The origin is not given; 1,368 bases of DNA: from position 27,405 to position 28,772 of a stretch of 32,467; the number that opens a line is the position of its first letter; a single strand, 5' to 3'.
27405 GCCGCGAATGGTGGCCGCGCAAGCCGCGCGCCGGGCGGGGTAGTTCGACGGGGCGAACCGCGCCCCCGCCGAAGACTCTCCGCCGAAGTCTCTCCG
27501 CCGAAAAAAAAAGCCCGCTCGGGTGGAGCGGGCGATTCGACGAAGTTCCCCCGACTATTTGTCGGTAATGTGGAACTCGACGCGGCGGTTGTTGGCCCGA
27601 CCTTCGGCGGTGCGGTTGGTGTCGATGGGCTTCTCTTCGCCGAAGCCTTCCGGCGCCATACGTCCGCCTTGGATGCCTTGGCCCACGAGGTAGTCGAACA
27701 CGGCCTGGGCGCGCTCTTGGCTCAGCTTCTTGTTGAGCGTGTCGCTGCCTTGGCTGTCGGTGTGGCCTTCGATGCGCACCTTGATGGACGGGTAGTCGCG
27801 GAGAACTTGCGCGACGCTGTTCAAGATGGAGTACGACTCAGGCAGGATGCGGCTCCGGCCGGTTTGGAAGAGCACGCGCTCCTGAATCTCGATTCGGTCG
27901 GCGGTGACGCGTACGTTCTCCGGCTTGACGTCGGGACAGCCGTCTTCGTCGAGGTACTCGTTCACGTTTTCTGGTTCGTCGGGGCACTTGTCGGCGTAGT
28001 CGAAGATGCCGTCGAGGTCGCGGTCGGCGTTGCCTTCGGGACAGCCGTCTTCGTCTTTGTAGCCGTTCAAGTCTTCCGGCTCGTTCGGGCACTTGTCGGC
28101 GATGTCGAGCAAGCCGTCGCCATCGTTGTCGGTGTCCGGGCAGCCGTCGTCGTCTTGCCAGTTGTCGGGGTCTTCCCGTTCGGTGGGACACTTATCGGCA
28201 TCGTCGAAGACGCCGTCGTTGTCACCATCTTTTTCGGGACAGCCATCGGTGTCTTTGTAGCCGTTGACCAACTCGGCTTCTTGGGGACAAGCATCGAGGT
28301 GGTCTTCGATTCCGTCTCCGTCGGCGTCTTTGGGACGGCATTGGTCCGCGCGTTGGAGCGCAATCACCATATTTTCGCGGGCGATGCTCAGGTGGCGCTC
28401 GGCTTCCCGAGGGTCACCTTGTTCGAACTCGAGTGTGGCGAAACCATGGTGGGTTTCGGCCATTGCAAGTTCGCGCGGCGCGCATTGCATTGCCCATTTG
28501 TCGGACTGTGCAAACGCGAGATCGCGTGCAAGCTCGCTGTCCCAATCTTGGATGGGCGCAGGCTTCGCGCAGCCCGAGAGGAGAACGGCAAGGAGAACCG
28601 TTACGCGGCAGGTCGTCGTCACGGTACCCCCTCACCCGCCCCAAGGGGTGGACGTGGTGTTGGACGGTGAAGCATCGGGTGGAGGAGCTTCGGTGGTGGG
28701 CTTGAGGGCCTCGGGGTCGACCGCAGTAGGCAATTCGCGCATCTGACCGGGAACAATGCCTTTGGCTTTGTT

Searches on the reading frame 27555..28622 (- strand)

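Call 49: search_protein_families(library=pfam, proteins=[window:27555-28622:-], max_evalue=0.00001)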
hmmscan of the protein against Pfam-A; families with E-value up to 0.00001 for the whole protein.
window:27555-28622:- (355 aa): 2 families
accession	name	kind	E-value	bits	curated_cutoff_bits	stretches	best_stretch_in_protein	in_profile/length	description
PF00691.25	OmpA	-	1.9e-25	89.5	27.2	1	251-346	1-98/98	OmpA family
PF02412.23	TSP_3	-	1.3e-12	47.7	25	0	93-117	10-33/36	Thrombospondin type 3 repeat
